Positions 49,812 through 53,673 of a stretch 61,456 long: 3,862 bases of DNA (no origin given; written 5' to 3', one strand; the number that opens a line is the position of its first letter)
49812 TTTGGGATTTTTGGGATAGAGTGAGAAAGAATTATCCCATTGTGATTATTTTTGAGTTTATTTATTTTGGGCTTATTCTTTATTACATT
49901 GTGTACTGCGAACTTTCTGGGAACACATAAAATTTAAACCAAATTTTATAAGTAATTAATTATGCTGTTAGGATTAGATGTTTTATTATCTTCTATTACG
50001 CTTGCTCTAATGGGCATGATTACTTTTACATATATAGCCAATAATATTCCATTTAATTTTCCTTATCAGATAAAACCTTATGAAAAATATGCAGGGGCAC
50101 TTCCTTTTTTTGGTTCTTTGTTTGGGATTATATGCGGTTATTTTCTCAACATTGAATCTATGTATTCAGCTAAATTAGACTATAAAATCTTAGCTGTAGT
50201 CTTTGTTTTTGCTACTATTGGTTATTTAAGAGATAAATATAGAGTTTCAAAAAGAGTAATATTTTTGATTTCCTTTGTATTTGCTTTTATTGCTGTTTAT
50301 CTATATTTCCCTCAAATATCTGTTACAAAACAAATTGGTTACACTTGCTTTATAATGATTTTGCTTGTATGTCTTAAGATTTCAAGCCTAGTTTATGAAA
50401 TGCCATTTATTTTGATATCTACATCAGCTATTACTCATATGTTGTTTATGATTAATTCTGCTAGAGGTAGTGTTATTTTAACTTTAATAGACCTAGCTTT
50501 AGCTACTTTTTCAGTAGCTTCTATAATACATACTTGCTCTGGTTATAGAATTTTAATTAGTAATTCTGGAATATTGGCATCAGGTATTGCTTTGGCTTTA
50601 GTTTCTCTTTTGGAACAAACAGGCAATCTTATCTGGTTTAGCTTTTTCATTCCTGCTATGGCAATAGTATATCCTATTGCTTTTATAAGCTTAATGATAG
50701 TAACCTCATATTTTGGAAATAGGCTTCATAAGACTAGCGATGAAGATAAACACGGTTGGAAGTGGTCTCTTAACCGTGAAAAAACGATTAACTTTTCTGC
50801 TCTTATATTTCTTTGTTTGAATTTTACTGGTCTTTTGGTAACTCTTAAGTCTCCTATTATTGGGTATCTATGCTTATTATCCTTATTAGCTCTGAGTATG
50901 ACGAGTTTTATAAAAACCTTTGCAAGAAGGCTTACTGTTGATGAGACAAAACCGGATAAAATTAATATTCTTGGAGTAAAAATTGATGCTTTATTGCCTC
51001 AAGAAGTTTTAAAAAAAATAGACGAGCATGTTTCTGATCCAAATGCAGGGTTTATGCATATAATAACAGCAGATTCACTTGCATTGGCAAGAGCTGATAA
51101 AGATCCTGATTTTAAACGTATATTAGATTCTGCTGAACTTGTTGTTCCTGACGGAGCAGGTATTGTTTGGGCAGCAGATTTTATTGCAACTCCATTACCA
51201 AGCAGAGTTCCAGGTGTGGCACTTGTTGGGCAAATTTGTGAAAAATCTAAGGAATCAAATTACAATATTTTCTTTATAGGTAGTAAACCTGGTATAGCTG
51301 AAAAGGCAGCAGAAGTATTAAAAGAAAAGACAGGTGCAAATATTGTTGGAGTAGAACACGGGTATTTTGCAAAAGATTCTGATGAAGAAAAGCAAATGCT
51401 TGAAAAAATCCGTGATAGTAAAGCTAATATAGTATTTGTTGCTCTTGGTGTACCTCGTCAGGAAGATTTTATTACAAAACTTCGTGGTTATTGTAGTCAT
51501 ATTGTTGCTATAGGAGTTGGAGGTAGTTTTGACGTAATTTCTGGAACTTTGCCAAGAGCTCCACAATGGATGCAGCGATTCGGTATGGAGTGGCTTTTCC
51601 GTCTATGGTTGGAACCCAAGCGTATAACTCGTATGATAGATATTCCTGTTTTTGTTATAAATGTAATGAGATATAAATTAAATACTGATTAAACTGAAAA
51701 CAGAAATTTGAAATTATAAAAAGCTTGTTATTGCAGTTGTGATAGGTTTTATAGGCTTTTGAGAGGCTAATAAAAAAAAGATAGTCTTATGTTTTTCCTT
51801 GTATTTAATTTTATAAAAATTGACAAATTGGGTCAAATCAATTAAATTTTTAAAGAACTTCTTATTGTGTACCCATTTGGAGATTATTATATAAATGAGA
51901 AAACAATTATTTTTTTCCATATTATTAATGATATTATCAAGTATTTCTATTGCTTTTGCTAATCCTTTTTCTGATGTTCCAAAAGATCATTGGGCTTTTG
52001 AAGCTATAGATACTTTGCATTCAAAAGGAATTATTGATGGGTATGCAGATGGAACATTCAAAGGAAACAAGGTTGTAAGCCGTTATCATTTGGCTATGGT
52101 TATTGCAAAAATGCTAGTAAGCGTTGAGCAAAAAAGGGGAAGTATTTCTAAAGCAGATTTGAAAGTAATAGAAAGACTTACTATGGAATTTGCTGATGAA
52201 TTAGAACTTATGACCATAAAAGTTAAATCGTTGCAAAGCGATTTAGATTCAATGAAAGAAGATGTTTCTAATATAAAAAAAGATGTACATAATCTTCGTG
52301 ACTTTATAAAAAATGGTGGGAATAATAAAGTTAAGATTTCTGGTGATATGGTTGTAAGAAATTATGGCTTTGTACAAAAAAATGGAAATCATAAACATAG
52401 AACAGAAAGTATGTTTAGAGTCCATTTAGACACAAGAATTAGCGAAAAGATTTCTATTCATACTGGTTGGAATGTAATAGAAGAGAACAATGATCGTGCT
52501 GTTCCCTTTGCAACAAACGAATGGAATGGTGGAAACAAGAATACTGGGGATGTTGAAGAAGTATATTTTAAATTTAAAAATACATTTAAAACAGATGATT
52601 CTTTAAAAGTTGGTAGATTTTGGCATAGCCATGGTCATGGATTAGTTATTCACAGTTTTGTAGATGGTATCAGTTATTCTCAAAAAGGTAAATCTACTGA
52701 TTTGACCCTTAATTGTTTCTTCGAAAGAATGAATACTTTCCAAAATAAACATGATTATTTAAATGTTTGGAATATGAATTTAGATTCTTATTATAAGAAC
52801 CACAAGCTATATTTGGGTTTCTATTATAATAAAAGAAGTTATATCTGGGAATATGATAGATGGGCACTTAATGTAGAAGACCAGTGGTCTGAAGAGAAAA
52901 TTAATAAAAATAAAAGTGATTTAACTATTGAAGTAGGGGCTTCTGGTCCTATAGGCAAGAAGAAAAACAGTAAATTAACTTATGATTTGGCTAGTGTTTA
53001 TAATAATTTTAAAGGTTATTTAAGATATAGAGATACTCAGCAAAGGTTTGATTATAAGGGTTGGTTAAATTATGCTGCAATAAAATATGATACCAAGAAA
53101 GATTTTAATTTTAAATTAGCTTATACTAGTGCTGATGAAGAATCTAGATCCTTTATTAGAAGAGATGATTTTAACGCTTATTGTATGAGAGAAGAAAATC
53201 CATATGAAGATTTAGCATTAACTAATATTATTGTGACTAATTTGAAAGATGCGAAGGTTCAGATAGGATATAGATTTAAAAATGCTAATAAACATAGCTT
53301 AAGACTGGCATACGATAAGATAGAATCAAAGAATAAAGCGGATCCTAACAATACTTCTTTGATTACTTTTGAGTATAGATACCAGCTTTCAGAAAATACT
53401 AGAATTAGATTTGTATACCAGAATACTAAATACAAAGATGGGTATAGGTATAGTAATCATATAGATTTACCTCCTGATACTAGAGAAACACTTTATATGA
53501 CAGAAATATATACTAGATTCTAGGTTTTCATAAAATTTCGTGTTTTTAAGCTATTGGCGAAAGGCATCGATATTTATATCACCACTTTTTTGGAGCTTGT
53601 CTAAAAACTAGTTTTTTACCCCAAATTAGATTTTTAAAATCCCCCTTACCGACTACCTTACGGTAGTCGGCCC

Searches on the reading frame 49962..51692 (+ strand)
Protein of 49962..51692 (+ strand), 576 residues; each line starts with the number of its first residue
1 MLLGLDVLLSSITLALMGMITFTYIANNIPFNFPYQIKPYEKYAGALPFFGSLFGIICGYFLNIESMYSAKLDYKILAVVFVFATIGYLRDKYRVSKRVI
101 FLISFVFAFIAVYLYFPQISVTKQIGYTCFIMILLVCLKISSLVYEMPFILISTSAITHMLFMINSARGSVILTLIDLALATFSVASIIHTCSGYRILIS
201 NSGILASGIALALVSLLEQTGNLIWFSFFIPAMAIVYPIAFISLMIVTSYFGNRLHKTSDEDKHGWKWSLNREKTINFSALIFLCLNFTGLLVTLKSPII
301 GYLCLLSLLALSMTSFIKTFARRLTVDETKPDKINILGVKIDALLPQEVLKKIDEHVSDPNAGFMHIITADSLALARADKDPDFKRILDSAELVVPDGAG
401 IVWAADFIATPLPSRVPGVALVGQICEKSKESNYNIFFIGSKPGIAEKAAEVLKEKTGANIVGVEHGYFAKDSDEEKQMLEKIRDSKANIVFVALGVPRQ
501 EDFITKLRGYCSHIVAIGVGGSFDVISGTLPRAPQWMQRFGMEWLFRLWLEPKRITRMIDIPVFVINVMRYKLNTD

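Call 9: search_protein_families(library=pfam, proteins=[window:49962-51692:+], max_evalue=0.001)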
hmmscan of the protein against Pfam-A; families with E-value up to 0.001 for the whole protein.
window:49962-51692:+ (576 aa): 1 family
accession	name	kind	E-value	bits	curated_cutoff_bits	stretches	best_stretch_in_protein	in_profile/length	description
PF03808.19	Glyco_tran_WecG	-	7.4e-60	202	27.4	1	391-558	1-167/168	Glycosyl transferase WecG/TagA/CpsF family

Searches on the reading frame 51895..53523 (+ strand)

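Call 9: search_protein_families(library=pfam, proteins=[window:51895-53523:+], max_evalue=0.001)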
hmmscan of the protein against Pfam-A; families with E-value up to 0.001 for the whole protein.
window:51895-53523:+ (542 aa): 2 families
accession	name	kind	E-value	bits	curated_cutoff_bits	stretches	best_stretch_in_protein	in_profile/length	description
PF00395.25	SLH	-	1.1e-11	45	20.8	1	24-63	1-40/44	S-layer homology domain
PF13609.12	Porin_4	-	0.00042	20.6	27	1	356-515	140-309/310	Gram-negative porin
